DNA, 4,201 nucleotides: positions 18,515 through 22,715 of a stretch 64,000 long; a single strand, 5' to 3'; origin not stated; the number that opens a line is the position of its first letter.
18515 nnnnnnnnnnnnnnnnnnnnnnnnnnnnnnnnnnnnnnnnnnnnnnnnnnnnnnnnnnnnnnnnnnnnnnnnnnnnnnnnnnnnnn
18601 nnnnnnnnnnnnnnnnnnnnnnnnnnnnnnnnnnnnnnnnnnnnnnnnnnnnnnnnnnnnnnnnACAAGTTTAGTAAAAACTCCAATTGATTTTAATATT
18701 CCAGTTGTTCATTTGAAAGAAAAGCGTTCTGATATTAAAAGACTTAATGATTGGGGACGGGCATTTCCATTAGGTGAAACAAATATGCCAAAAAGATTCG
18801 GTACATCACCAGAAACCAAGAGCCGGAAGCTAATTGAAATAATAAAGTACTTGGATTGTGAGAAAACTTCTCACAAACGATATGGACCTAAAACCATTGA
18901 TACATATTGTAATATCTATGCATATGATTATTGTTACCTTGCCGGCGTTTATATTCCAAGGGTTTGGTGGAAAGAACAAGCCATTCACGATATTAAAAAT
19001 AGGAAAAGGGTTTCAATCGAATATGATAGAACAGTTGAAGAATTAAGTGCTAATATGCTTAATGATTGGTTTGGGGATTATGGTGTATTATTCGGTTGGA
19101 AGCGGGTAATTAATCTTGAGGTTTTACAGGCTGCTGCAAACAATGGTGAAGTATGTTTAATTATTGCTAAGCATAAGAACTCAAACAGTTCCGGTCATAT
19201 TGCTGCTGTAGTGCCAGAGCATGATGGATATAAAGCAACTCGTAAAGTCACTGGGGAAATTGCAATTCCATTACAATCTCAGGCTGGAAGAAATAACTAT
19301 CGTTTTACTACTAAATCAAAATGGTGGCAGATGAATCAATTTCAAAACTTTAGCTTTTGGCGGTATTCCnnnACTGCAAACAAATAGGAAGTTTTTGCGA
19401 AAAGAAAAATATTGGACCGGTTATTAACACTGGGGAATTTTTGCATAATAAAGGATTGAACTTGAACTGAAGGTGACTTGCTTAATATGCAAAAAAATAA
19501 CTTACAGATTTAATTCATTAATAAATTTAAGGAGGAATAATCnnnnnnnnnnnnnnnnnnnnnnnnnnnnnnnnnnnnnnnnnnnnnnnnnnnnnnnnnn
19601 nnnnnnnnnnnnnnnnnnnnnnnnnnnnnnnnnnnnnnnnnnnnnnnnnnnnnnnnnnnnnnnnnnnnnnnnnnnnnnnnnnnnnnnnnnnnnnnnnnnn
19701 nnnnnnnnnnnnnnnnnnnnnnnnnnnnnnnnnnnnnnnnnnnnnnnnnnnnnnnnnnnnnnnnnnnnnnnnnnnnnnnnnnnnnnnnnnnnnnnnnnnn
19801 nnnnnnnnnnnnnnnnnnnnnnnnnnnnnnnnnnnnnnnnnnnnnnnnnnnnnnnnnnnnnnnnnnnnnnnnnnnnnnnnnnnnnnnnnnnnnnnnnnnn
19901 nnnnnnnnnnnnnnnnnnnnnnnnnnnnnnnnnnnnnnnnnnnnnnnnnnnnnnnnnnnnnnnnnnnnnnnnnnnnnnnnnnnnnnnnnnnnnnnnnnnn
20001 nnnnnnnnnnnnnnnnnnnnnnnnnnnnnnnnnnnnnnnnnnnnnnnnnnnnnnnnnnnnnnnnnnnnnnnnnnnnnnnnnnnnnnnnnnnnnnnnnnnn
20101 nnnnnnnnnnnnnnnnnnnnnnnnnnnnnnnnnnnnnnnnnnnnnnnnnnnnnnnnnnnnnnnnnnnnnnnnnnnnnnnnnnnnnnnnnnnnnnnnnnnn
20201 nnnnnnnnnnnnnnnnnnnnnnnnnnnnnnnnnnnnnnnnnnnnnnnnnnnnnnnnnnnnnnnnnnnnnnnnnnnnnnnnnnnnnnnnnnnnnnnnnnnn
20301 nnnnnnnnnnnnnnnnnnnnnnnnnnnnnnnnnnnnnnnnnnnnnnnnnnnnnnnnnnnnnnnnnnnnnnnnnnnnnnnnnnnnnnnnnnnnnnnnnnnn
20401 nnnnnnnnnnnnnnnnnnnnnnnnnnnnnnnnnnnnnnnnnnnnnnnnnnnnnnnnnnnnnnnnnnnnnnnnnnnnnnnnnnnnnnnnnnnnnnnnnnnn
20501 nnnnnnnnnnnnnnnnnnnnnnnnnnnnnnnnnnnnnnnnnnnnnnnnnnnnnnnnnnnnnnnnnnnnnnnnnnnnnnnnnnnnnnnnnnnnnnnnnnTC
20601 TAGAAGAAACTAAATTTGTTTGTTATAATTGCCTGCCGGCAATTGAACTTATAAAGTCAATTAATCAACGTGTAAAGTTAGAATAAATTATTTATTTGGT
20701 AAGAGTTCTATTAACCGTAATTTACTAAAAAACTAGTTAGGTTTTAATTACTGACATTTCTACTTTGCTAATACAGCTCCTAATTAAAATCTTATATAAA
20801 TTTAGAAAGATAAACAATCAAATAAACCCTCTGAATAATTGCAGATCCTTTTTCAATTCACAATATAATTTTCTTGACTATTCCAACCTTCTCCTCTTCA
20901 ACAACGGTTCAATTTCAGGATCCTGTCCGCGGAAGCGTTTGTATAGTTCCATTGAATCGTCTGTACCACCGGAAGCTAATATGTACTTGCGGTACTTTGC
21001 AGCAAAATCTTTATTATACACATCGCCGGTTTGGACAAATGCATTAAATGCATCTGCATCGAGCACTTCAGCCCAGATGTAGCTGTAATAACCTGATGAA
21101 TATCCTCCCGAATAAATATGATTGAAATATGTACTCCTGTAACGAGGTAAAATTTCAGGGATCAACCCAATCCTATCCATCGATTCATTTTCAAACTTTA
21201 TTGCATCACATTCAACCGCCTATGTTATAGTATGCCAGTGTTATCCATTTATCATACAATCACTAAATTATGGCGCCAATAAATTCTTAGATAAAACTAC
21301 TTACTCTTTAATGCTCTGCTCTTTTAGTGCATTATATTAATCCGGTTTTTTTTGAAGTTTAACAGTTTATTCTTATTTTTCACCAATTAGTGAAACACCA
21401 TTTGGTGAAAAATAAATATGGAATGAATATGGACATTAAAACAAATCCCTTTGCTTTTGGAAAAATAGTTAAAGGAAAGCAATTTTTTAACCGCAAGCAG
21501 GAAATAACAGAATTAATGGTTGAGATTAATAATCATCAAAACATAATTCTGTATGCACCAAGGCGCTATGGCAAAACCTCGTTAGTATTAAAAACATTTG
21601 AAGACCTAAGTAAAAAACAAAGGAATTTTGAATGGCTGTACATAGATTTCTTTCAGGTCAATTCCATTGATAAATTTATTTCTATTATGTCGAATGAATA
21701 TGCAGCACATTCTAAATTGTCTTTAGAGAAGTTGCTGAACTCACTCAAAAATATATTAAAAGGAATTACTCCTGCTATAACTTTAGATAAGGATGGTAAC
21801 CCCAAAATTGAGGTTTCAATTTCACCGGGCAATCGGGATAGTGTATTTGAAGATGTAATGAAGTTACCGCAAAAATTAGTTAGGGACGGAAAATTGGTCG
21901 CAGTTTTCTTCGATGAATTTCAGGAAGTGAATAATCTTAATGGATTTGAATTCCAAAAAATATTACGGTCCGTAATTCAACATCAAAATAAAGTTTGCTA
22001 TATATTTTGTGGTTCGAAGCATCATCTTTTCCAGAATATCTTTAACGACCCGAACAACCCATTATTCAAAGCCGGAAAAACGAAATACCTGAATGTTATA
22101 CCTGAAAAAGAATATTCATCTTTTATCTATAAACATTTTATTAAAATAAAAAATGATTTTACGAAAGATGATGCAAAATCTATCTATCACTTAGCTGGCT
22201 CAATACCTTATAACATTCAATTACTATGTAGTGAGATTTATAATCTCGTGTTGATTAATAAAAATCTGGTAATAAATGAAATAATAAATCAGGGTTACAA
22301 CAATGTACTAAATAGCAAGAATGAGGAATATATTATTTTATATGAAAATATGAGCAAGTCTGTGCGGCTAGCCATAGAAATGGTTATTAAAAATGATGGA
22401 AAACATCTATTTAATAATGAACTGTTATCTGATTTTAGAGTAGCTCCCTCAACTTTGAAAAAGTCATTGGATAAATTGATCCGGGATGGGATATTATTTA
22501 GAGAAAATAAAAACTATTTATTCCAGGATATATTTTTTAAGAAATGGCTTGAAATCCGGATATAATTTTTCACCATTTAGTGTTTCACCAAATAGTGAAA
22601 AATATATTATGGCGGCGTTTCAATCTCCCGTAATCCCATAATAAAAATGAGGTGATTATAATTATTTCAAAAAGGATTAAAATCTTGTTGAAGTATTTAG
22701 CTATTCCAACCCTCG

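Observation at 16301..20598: Trio of an enlarged LpxH-like metallophosphoesterase, a triple-module peptidoglycan hydrolase and a 3-TM protein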

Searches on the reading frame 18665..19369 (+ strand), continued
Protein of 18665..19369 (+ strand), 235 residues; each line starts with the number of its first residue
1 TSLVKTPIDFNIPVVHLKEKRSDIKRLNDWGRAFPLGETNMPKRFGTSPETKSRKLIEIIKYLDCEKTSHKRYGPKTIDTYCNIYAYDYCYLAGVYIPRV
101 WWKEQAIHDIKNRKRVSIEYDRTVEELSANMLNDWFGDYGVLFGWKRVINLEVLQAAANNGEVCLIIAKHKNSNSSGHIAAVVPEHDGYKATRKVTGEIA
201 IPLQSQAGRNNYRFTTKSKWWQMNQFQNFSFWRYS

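Call 116: fold_search(model_id=the predicted structure, library=viral)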
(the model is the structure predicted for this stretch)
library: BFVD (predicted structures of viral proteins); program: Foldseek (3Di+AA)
matches with E <= 10: 358; with E <= 0.001: 0
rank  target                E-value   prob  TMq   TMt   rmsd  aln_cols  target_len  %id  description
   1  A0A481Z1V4            1.2e-02  0.90  0.25  0.31   5.5       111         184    7  Uncharacterized protein [Mimivirus LCMiAC02]
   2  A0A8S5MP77            2.8e-02  0.54  0.26  0.29  10.7       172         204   13  CHAP domain protein [Podoviridae sp. ctoqT5]
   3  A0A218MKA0            3.7e-02  0.38  0.22  0.32  10.9       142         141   16  NlpC/P60 domain-containing protein [uncultured virus]
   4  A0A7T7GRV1            4.1e-02  0.60  0.32  0.44   9.1       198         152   12  (no name in the UniProt tables at hand)
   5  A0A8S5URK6            4.1e-02  0.33  0.21  0.20   8.9       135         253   10  Peptidase [Siphoviridae sp. cthae16]
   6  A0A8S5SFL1            4.1e-02  0.30  0.20  0.19   7.9       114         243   15  Peptidase [Podoviridae sp. ctZih56]
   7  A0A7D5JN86            5.3e-02  0.66  0.21  0.09   5.2        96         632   19  Bacteriophage lysin domain-containing protein [Synechococcus phage S-CAM7]
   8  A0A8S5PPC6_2          7.8e-02  0.51  0.26  0.06   7.8       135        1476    9  Morphogenesis protein 1 wall, phi29, hydrolase, infection [Myoviridae sp. ctwwN25]
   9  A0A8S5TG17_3          8.3e-02  0.30  0.30  0.08  15.9       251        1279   10  Tail tape measure [Myoviridae sp. ctIty1]
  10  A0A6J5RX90            1.1e-01  0.44  0.26  0.28   9.2       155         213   12  CHAP domain containing protein [uncultured Caudovirales phage]
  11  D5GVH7                1.3e-01  0.30  0.30  0.08  15.4       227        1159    9  Hypothetical phage membrane protein [Campylobacter phage CP220]
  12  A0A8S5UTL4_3          1.9e-01  0.33  0.26  0.07   7.9       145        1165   10  Morphogenesis protein 1 hydrolase [Myoviridae sp. ctYA416]
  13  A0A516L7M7            1.9e-01  0.15  0.15  0.20  11.3        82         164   16  (no name in the UniProt tables at hand)
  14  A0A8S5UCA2            2.0e-01  0.41  0.27  0.13   9.2       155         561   15  CHAP domain protein [Siphoviridae sp. ctgN495]
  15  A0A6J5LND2            2.0e-01  0.25  0.26  0.25   9.8       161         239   14  CHAP domain containing protein [uncultured Caudovirales phage]
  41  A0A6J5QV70            8.7e-01  0.06  0.17  0.19   8.4       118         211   13  Endopeptidase, NLPC/P60 domain containing protein [uncultured Caudovirales phage]
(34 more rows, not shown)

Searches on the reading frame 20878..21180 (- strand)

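Call 5: search_protein_families(library=pfam, proteins=[window:20878-21180:-], max_evalue=0.1)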
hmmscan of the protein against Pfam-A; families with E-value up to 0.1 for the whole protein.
window:20878-21180:- (100 aa): 1 family
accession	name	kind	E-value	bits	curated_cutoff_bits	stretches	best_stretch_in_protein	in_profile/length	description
PF01432.26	Peptidase_M3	-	1.6e-21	77.7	27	1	4-98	362-456/457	Peptidase family M3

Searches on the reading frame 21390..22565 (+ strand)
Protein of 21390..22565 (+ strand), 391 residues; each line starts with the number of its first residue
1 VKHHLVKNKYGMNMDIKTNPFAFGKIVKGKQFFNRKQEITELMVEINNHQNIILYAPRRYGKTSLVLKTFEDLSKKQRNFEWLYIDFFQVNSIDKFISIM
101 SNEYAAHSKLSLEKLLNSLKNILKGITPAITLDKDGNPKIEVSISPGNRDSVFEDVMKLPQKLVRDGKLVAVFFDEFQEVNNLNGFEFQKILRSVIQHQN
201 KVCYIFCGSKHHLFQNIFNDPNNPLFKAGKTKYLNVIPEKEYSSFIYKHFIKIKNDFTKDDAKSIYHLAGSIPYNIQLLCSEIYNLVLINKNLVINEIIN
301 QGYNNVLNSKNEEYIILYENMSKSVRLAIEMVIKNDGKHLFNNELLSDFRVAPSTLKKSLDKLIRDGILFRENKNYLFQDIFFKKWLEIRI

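Call 5: search_protein_families(library=pfam, proteins=[window:21390-22565:+], max_evalue=0.1)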
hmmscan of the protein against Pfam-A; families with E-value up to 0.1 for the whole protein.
window:21390-22565:+ (391 aa): 7 families
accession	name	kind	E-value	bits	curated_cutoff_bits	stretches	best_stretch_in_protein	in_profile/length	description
PF01637.24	ATPase_2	-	4.4e-18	66.3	33.2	1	32-278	1-224/225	ATPase domain predominantly from Archaea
PF13173.12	AAA_14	-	4.6e-06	27.1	27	1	49-92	2-42/129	AAA domain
PF09820.16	AAA-ATPase_like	-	0.00039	20.7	26.1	1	40-179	21-151/201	Predicted AAA-ATPase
PF00392.27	GntR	-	0.0009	19.3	27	1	337-374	21-59/64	Bacterial regulatory proteins, gntR family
PF13401.12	AAA_22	-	0.002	18.9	27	1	48-210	4-124/130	AAA domain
PF14516.12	AAA_35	-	0.0022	17.3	27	1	44-100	25-85/331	AAA-like domain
PF13191.12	AAA_16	-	0.021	15.7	32.6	1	31-182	1-146/167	AAA ATPase domain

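Call 6: search_protein_families(library=padloc, proteins=[window:21390-22565:+], max_evalue=0.1)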
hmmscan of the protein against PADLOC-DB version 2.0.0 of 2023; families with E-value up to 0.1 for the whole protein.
window:21390-22565:+ (391 aa): 2 families
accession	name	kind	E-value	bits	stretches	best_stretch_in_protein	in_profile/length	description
PDLC04787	PDC-S01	-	1.1e-05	22.5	2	31-89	9-68/412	-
PDLC04140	mad8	-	0.026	12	0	35-182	13-205/314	mads_8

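Call 7: search_protein_families(library=phrogs, proteins=[window:21390-22565:+], max_evalue=0.01)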
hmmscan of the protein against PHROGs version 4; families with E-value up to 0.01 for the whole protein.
window:21390-22565:+ (391 aa): 2 families
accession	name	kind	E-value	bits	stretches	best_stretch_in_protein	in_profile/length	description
phrog_6841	-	unknown function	1.4e-05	25.2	1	19-300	22-299/470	-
phrog_2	-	head and packaging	0.00079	19.3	1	21-277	262-420/807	terminase large subunit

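Call 8: search_protein_families(library=ncbifam, proteins=[window:21390-22565:+], max_evalue=0.01)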
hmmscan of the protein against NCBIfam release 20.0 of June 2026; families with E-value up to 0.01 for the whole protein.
window:21390-22565:+ (391 aa): 2 families
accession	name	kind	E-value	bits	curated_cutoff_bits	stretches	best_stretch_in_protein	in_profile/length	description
NF008491.0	PRK11402.1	subfamily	0.0071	15.9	269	0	316-373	11-69/243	GntR family transcriptional regulator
NF050087.1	Lsa25.6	equivalog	0.0087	15.6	150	0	122-191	105-174/196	Lsa25.6 family adhesin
